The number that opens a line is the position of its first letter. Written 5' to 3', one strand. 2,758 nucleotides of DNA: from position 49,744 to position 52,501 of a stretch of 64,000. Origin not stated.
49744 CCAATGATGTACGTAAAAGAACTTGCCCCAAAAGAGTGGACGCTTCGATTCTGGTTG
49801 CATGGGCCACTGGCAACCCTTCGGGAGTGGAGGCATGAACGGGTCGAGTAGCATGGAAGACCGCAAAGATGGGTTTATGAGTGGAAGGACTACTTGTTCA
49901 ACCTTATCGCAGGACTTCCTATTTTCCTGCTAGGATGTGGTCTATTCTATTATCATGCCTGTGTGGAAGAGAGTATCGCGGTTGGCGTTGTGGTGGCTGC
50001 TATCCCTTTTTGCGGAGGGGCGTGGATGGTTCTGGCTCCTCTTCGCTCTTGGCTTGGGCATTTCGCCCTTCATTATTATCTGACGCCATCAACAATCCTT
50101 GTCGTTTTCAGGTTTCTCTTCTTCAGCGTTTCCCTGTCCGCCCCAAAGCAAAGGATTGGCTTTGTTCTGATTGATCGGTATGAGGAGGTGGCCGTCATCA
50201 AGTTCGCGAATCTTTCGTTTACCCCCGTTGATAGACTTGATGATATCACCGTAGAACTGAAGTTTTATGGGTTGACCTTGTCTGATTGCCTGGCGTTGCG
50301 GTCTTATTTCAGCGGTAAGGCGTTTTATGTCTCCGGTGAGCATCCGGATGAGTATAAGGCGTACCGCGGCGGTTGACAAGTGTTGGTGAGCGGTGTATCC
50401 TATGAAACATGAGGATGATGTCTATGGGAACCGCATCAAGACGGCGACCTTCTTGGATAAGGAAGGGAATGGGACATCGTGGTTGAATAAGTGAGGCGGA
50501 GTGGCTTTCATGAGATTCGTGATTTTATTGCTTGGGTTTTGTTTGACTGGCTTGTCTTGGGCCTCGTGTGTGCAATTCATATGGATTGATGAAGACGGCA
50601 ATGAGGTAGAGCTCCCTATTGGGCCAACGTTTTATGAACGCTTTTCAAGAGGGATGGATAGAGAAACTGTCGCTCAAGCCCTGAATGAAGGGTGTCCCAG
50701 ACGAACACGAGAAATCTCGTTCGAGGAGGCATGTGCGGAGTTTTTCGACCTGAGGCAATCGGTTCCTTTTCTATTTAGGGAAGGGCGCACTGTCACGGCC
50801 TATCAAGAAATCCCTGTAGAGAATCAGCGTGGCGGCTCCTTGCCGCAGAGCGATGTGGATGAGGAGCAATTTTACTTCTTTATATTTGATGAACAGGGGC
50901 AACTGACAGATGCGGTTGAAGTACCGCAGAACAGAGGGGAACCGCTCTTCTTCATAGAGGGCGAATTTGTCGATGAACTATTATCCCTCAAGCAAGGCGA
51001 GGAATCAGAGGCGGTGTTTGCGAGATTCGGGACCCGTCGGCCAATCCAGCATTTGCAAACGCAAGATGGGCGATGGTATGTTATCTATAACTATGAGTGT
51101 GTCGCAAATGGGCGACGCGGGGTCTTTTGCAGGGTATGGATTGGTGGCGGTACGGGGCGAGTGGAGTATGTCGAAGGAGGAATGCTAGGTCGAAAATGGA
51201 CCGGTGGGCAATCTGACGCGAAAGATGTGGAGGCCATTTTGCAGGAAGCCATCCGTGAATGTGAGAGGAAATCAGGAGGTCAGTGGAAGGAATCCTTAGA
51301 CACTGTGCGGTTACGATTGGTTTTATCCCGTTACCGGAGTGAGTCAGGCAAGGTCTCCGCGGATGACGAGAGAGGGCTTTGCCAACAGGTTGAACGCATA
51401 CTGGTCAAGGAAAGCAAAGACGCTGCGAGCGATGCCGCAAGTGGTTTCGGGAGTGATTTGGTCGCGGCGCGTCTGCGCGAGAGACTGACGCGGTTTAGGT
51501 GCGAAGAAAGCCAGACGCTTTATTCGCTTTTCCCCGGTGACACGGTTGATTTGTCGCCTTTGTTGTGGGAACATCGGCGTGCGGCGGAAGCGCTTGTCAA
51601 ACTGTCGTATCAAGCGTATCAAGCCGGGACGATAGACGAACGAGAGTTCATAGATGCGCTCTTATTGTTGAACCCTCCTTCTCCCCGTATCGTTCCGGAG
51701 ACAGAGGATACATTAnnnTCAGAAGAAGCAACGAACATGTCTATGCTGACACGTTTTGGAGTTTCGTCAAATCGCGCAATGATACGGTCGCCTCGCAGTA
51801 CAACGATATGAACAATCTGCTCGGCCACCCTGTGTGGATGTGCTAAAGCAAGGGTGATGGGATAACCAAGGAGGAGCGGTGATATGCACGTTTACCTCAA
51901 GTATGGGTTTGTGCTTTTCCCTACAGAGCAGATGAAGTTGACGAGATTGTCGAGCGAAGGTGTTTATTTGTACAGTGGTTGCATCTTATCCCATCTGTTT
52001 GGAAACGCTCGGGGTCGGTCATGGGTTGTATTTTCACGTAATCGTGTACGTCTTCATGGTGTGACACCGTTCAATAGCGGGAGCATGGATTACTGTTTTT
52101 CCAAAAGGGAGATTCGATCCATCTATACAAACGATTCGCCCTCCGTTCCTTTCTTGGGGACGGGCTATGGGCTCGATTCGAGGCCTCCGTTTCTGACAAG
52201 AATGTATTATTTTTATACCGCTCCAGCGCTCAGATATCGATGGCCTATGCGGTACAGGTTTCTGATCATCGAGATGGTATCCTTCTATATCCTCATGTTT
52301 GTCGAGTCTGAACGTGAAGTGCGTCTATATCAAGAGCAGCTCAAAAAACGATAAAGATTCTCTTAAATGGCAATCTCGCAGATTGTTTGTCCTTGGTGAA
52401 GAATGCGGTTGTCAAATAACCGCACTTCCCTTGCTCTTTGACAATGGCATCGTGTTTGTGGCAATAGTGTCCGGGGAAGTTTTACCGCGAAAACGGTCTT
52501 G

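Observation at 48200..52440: Low-GC (~42-50%) island of four orphan membrane/secreted ORFs: candidate uncharacterised accessory system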

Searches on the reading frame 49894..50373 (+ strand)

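Call 10: search_protein_families(library=pfam, proteins=[window:49894-50373:+], max_evalue=1)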
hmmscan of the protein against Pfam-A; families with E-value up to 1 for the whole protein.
window:49894-50373:+ (160 aa): 0 families

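Call 11: search_protein_families(library=padloc, proteins=[window:49894-50373:+], max_evalue=1)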
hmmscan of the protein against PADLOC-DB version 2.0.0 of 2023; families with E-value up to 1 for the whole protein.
window:49894-50373:+ (160 aa): 0 families

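Call 12: search_protein_families(library=ncbifam, proteins=[window:49894-50373:+], max_evalue=1)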
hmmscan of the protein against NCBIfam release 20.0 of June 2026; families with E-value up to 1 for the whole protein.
window:49894-50373:+ (160 aa): 0 families

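Call 41: search_protein_families(library=pfam, proteins=[L017:3003-5921:+, L017:5900-6514:+, L017:6622-7791:+, L017:7794-8945:+, L017:8935-9981:+, L017:11231-12475:+, L017:12475-13053:+, L017:13025-14107:+, L017:14126-14746:+, L014:2195-2818:+], max_evalue=0.01)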
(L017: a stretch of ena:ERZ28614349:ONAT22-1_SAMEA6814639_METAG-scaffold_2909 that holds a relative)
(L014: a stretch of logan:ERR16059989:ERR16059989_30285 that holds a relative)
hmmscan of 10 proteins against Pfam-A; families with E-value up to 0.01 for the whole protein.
L017:3003-5921:+ (973 aa): 2 families
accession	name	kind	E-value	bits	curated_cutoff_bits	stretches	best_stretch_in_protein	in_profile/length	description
PF05593.20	RHS_repeat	-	3.2e-31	107.5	22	8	214-250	1-37/38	RHS Repeat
PF06037.17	DUF922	-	0.0002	21.9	27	1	881-958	84-153/153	Bacterial protein of unknown function (DUF922)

L017:5900-6514:+ (205 aa): 1 family
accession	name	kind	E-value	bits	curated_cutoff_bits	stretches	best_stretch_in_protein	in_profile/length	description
PF23923.1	DUF7262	-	0.001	20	27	1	9-78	15-85/132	Family of unknown function (DUF7262)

L017:6622-7791:+ (390 aa): 0 families

L017:7794-8945:+ (384 aa): 0 families

L017:8935-9981:+ (349 aa): 0 families

L017:11231-12475:+ (415 aa): 0 families

L017:12475-13053:+ (193 aa): 0 families

L017:13025-14107:+ (361 aa): 0 families

L017:14126-14746:+ (207 aa): 0 families

L014:2195-2818:+ (208 aa): 0 families

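Call 42: search_protein_families(library=ncbifam, proteins=[L017:3003-5921:+, L017:6622-7791:+, L017:8935-9981:+, L017:11231-12475:+, L017:13025-14107:+, L005:9663-9998:+], max_evalue=0.1)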
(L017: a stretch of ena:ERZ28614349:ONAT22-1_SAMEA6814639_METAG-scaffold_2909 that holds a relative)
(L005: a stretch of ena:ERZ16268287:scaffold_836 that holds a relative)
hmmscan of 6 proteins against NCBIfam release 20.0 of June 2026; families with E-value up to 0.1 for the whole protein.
L017:3003-5921:+ (973 aa): 3 families
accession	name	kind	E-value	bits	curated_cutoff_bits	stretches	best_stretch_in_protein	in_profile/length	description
TIGR01643.1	YD_repeat_2x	repeat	3.6e-21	74.7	15.8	3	214-253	1-40/42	YD repeat-containing protein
NF041261.1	RHS_core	equivalog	1.6e-15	56.1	2000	3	36-287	413-656/1261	RHS element core protein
TIGR03696.1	Rhs_assc_core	domain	1.8e-13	50.8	32.5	1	708-792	1-76/76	RHS repeat-associated core domain-containing protein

L017:6622-7791:+ (390 aa): 1 family
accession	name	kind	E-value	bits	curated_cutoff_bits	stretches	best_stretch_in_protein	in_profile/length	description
TIGR03696.1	Rhs_assc_core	domain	7.5e-11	42.4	32.5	1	124-204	1-76/76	RHS repeat-associated core domain-containing protein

L017:8935-9981:+ (349 aa): 1 family
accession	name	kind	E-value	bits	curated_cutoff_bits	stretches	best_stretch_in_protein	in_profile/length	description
TIGR03696.1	Rhs_assc_core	domain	1.2e-12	48.2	32.5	1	79-159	1-75/76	RHS repeat-associated core domain-containing protein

L017:11231-12475:+ (415 aa): 1 family
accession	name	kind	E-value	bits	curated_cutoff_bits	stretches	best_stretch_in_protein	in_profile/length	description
TIGR03696.1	Rhs_assc_core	domain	1.6e-11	44.6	32.5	1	136-218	1-76/76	RHS repeat-associated core domain-containing protein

L017:13025-14107:+ (361 aa): 1 family
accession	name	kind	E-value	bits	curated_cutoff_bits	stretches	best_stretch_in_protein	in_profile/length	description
TIGR03696.1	Rhs_assc_core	domain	7.8e-12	45.5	32.5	1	87-166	1-75/76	RHS repeat-associated core domain-containing protein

L005:9663-9998:+ (112 aa): 1 family
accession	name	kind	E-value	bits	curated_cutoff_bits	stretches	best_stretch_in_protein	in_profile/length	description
TIGR04484.1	thiosulf_SoxA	equivalog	0.057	12.7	110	1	39-86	102-149/212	sulfur oxidation c-type cytochrome SoxA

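Call 83: search_protein_families(library=pfam, proteins=[L017:9430-9981:+, L017:5331-5921:+, L017:7240-7791:+, L017:11891-12475:+, L017:13532-14107:+], max_evalue=1)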
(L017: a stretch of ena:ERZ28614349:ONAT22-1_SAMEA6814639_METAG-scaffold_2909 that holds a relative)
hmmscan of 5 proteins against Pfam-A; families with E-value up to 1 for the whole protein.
L017:9430-9981:+ (184 aa): 1 family
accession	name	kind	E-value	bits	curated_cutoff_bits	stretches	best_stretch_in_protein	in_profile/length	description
PF23834.1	DUF7204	-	0.12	13.2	27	1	116-154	7-41/50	Domain of unknown function (DUF7204)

L017:5331-5921:+ (197 aa): 1 family
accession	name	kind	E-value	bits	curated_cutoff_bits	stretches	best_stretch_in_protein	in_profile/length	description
PF06037.17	DUF922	-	4.3e-05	24.1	27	1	105-182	84-153/153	Bacterial protein of unknown function (DUF922)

L017:7240-7791:+ (184 aa): 0 families

L017:11891-12475:+ (195 aa): 1 family
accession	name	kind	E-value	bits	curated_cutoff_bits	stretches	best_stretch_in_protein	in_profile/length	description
PF17249.8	DUF5318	-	0.091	13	31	1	106-127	92-113/131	Family of unknown function (DUF5318)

L017:13532-14107:+ (192 aa): 0 families

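Call 85: search_protein_families(library=phrogs, proteins=[L014:2195-2818:+], max_evalue=0.01)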
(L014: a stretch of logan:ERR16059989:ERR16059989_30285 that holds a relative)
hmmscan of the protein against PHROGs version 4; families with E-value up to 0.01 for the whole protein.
L014:2195-2818:+ (208 aa): 0 families

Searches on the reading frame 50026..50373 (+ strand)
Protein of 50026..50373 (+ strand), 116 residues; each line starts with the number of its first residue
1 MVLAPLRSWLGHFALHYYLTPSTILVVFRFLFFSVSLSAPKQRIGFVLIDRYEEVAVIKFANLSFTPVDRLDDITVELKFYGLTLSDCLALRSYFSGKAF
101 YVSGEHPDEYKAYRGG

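Call 72: list_cluster_members(proteins=[L014:2195-2818:+, L011:11226-11846:+, window:50026-50373:+, L017:8935-9981:+, L005:9663-9998:+, window:48347-48475:+])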
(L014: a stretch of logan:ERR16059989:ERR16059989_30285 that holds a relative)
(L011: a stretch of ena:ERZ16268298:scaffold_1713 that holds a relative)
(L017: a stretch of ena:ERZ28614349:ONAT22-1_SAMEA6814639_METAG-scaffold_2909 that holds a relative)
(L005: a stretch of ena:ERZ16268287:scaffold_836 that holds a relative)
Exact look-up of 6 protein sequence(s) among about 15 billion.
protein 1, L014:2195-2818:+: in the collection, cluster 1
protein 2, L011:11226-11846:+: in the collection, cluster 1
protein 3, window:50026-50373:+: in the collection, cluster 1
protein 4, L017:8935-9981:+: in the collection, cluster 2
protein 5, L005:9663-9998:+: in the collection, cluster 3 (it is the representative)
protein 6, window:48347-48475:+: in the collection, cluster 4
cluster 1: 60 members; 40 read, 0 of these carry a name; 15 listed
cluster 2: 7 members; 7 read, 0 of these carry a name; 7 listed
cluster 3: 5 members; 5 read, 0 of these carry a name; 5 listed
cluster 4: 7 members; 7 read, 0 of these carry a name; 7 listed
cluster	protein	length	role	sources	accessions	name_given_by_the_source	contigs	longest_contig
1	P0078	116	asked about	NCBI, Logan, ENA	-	-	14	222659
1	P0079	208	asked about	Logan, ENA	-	-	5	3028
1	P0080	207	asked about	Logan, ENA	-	-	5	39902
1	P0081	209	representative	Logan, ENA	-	-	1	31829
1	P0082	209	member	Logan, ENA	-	-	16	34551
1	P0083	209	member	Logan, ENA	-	-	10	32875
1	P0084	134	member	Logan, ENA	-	-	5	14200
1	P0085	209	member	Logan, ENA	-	-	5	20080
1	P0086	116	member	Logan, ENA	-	-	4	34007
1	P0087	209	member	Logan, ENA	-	-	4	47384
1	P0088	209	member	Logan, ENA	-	-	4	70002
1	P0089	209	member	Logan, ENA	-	-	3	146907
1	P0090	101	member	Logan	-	-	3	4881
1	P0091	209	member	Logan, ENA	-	-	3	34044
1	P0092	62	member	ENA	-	-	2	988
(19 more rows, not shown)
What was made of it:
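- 49747..50376 (+): ORF C, a 3-TM membrane protein. It is 209 aa when intact. Here an in-frame TAG at 49849-49851 breaks it, leaving the 160-aa TTG ORF 49894-50376. Most members of the 90% cluster are 209 aa (call 72).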

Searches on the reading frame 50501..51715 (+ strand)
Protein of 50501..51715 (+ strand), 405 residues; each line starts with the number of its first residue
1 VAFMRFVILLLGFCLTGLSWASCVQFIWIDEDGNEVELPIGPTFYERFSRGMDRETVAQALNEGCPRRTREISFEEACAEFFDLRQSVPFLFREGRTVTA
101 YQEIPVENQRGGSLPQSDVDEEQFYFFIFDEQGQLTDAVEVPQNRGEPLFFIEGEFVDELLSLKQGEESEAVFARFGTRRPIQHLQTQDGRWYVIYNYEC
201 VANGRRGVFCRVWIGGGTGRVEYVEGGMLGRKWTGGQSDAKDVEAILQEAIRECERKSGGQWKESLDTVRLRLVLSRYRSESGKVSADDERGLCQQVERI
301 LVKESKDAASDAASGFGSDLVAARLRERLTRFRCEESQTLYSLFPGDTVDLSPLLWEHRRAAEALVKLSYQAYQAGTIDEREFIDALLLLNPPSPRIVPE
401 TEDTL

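Call 10: search_protein_families(library=pfam, proteins=[window:50501-51715:+], max_evalue=1)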
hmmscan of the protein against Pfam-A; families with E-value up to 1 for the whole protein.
window:50501-51715:+ (405 aa): 2 families
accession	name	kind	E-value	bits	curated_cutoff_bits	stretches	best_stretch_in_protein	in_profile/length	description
PF16977.10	ApeC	-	0.19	12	26.5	1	103-146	106-149/208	C-terminal domain of apextrin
PF11042.13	DUF2750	-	0.25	11.9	27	1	354-387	36-69/102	Protein of unknown function (DUF2750)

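Call 11: search_protein_families(library=padloc, proteins=[window:50501-51715:+], max_evalue=1)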
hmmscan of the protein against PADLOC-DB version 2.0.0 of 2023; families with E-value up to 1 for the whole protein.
window:50501-51715:+ (405 aa): 0 families

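Call 12: search_protein_families(library=ncbifam, proteins=[window:50501-51715:+], max_evalue=1)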
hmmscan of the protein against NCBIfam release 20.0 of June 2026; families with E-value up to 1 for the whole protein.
window:50501-51715:+ (405 aa): 0 families

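Call 41: search_protein_families(library=pfam, proteins=[L017:3003-5921:+, L017:5900-6514:+, L017:6622-7791:+, L017:7794-8945:+, L017:8935-9981:+, L017:11231-12475:+, L017:12475-13053:+, L017:13025-14107:+, L017:14126-14746:+, L014:2195-2818:+], max_evalue=0.01)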
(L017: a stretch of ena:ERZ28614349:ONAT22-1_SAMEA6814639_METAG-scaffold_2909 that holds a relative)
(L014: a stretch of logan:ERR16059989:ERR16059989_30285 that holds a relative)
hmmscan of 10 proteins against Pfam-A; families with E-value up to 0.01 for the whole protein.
L017:3003-5921:+ (973 aa): 2 families
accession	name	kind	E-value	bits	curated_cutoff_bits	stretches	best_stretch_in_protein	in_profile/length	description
PF05593.20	RHS_repeat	-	3.2e-31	107.5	22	8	214-250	1-37/38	RHS Repeat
PF06037.17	DUF922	-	0.0002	21.9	27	1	881-958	84-153/153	Bacterial protein of unknown function (DUF922)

L017:5900-6514:+ (205 aa): 1 family
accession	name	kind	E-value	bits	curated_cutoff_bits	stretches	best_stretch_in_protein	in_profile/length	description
PF23923.1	DUF7262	-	0.001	20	27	1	9-78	15-85/132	Family of unknown function (DUF7262)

L017:6622-7791:+ (390 aa): 0 families

L017:7794-8945:+ (384 aa): 0 families

L017:8935-9981:+ (349 aa): 0 families

L017:11231-12475:+ (415 aa): 0 families

L017:12475-13053:+ (193 aa): 0 families

L017:13025-14107:+ (361 aa): 0 families

L017:14126-14746:+ (207 aa): 0 families

L014:2195-2818:+ (208 aa): 0 families

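Call 42: search_protein_families(library=ncbifam, proteins=[L017:3003-5921:+, L017:6622-7791:+, L017:8935-9981:+, L017:11231-12475:+, L017:13025-14107:+, L005:9663-9998:+], max_evalue=0.1)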
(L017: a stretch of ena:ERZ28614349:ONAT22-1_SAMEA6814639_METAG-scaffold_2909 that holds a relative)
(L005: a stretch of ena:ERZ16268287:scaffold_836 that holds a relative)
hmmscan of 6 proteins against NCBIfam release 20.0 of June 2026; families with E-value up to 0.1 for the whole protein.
L017:3003-5921:+ (973 aa): 3 families
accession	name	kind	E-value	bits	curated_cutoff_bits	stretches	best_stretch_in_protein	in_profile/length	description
TIGR01643.1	YD_repeat_2x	repeat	3.6e-21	74.7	15.8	3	214-253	1-40/42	YD repeat-containing protein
NF041261.1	RHS_core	equivalog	1.6e-15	56.1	2000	3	36-287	413-656/1261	RHS element core protein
TIGR03696.1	Rhs_assc_core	domain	1.8e-13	50.8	32.5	1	708-792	1-76/76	RHS repeat-associated core domain-containing protein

L017:6622-7791:+ (390 aa): 1 family
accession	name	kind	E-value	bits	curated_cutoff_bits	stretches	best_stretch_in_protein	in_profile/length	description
TIGR03696.1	Rhs_assc_core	domain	7.5e-11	42.4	32.5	1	124-204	1-76/76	RHS repeat-associated core domain-containing protein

L017:8935-9981:+ (349 aa): 1 family
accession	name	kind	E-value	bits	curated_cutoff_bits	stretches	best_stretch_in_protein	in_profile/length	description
TIGR03696.1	Rhs_assc_core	domain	1.2e-12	48.2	32.5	1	79-159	1-75/76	RHS repeat-associated core domain-containing protein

L017:11231-12475:+ (415 aa): 1 family
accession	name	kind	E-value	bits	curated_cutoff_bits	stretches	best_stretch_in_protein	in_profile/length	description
TIGR03696.1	Rhs_assc_core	domain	1.6e-11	44.6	32.5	1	136-218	1-76/76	RHS repeat-associated core domain-containing protein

L017:13025-14107:+ (361 aa): 1 family
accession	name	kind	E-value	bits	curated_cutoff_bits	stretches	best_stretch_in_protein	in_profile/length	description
TIGR03696.1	Rhs_assc_core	domain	7.8e-12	45.5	32.5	1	87-166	1-75/76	RHS repeat-associated core domain-containing protein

L005:9663-9998:+ (112 aa): 1 family
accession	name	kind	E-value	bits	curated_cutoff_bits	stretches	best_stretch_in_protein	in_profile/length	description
TIGR04484.1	thiosulf_SoxA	equivalog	0.057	12.7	110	1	39-86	102-149/212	sulfur oxidation c-type cytochrome SoxA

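Call 83: search_protein_families(library=pfam, proteins=[L017:9430-9981:+, L017:5331-5921:+, L017:7240-7791:+, L017:11891-12475:+, L017:13532-14107:+], max_evalue=1)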
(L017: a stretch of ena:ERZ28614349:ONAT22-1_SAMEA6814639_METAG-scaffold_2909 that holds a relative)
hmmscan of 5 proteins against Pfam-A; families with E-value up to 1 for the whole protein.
L017:9430-9981:+ (184 aa): 1 family
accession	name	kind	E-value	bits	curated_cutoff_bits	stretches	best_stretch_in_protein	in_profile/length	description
PF23834.1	DUF7204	-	0.12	13.2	27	1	116-154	7-41/50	Domain of unknown function (DUF7204)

L017:5331-5921:+ (197 aa): 1 family
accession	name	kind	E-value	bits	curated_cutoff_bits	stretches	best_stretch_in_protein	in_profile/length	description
PF06037.17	DUF922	-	4.3e-05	24.1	27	1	105-182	84-153/153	Bacterial protein of unknown function (DUF922)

L017:7240-7791:+ (184 aa): 0 families

L017:11891-12475:+ (195 aa): 1 family
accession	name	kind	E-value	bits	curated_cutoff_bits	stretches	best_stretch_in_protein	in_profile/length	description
PF17249.8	DUF5318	-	0.091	13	31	1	106-127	92-113/131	Family of unknown function (DUF5318)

L017:13532-14107:+ (192 aa): 0 families

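Call 85: search_protein_families(library=phrogs, proteins=[L014:2195-2818:+, window:50510-51715:+], max_evalue=0.01)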
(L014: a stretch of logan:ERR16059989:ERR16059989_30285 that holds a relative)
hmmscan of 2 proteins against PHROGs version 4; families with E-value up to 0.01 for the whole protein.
L014:2195-2818:+ (208 aa): 0 families

window:50510-51715:+ (402 aa): 0 families

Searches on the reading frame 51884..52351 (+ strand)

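Call 10: search_protein_families(library=pfam, proteins=[window:51884-52351:+], max_evalue=1)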
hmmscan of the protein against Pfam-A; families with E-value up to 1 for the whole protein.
window:51884-52351:+ (156 aa): 0 families

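Call 11: search_protein_families(library=padloc, proteins=[window:51884-52351:+], max_evalue=1)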
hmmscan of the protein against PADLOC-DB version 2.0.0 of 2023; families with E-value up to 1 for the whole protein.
window:51884-52351:+ (156 aa): 0 families

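Call 12: search_protein_families(library=ncbifam, proteins=[window:51884-52351:+], max_evalue=1)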
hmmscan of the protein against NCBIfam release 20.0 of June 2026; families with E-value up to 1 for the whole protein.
window:51884-52351:+ (156 aa): 1 family
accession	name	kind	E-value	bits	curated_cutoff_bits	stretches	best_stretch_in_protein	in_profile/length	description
NF008362.0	PRK11152.1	equivalog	0.17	11.8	68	1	133-155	44-66/85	acetolactate synthase 2 small subunit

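Call 41: search_protein_families(library=pfam, proteins=[L017:3003-5921:+, L017:5900-6514:+, L017:6622-7791:+, L017:7794-8945:+, L017:8935-9981:+, L017:11231-12475:+, L017:12475-13053:+, L017:13025-14107:+, L017:14126-14746:+, L014:2195-2818:+], max_evalue=0.01)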
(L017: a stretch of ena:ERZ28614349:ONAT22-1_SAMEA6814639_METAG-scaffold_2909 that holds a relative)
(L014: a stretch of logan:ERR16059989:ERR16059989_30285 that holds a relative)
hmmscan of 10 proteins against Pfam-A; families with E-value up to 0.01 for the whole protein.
L017:3003-5921:+ (973 aa): 2 families
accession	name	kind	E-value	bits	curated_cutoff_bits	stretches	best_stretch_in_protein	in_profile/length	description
PF05593.20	RHS_repeat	-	3.2e-31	107.5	22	8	214-250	1-37/38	RHS Repeat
PF06037.17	DUF922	-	0.0002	21.9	27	1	881-958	84-153/153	Bacterial protein of unknown function (DUF922)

L017:5900-6514:+ (205 aa): 1 family
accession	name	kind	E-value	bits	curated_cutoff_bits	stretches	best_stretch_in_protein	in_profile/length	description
PF23923.1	DUF7262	-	0.001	20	27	1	9-78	15-85/132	Family of unknown function (DUF7262)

L017:6622-7791:+ (390 aa): 0 families

L017:7794-8945:+ (384 aa): 0 families

L017:8935-9981:+ (349 aa): 0 families

L017:11231-12475:+ (415 aa): 0 families

L017:12475-13053:+ (193 aa): 0 families

L017:13025-14107:+ (361 aa): 0 families

L017:14126-14746:+ (207 aa): 0 families

L014:2195-2818:+ (208 aa): 0 families

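Call 42: search_protein_families(library=ncbifam, proteins=[L017:3003-5921:+, L017:6622-7791:+, L017:8935-9981:+, L017:11231-12475:+, L017:13025-14107:+, L005:9663-9998:+], max_evalue=0.1)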
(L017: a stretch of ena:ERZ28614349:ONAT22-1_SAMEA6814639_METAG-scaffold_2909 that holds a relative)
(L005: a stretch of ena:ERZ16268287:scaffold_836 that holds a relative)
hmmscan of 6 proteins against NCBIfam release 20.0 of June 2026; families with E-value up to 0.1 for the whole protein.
L017:3003-5921:+ (973 aa): 3 families
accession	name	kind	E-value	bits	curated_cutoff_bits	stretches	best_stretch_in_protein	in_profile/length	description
TIGR01643.1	YD_repeat_2x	repeat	3.6e-21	74.7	15.8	3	214-253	1-40/42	YD repeat-containing protein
NF041261.1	RHS_core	equivalog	1.6e-15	56.1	2000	3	36-287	413-656/1261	RHS element core protein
TIGR03696.1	Rhs_assc_core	domain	1.8e-13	50.8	32.5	1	708-792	1-76/76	RHS repeat-associated core domain-containing protein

L017:6622-7791:+ (390 aa): 1 family
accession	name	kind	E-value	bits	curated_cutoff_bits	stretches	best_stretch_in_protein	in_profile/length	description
TIGR03696.1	Rhs_assc_core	domain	7.5e-11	42.4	32.5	1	124-204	1-76/76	RHS repeat-associated core domain-containing protein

L017:8935-9981:+ (349 aa): 1 family
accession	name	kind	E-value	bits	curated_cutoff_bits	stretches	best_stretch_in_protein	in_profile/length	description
TIGR03696.1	Rhs_assc_core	domain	1.2e-12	48.2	32.5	1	79-159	1-75/76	RHS repeat-associated core domain-containing protein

L017:11231-12475:+ (415 aa): 1 family
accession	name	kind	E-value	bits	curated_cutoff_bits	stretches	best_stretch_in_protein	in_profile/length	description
TIGR03696.1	Rhs_assc_core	domain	1.6e-11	44.6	32.5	1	136-218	1-76/76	RHS repeat-associated core domain-containing protein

L017:13025-14107:+ (361 aa): 1 family
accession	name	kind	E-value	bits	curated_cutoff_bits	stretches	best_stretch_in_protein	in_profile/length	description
TIGR03696.1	Rhs_assc_core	domain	7.8e-12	45.5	32.5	1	87-166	1-75/76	RHS repeat-associated core domain-containing protein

L005:9663-9998:+ (112 aa): 1 family
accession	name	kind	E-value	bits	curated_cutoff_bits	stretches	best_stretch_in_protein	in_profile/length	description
TIGR04484.1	thiosulf_SoxA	equivalog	0.057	12.7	110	1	39-86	102-149/212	sulfur oxidation c-type cytochrome SoxA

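Call 83: search_protein_families(library=pfam, proteins=[L017:9430-9981:+, L017:5331-5921:+, L017:7240-7791:+, L017:11891-12475:+, L017:13532-14107:+], max_evalue=1)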
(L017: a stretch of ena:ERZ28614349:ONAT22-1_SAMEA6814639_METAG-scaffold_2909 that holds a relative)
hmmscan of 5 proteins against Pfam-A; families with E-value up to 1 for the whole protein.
L017:9430-9981:+ (184 aa): 1 family
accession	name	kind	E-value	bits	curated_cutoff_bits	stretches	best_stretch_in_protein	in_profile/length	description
PF23834.1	DUF7204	-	0.12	13.2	27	1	116-154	7-41/50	Domain of unknown function (DUF7204)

L017:5331-5921:+ (197 aa): 1 family
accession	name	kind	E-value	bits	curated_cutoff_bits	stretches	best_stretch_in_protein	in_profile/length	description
PF06037.17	DUF922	-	4.3e-05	24.1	27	1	105-182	84-153/153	Bacterial protein of unknown function (DUF922)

L017:7240-7791:+ (184 aa): 0 families

L017:11891-12475:+ (195 aa): 1 family
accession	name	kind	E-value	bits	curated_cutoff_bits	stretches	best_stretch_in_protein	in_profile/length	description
PF17249.8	DUF5318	-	0.091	13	31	1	106-127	92-113/131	Family of unknown function (DUF5318)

L017:13532-14107:+ (192 aa): 0 families

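Call 85: search_protein_families(library=phrogs, proteins=[L014:2195-2818:+, window:51884-52351:+], max_evalue=0.01)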
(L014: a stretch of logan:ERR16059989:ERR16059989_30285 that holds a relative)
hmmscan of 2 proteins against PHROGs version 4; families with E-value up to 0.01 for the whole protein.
L014:2195-2818:+ (208 aa): 0 families

window:51884-52351:+ (156 aa): 0 families
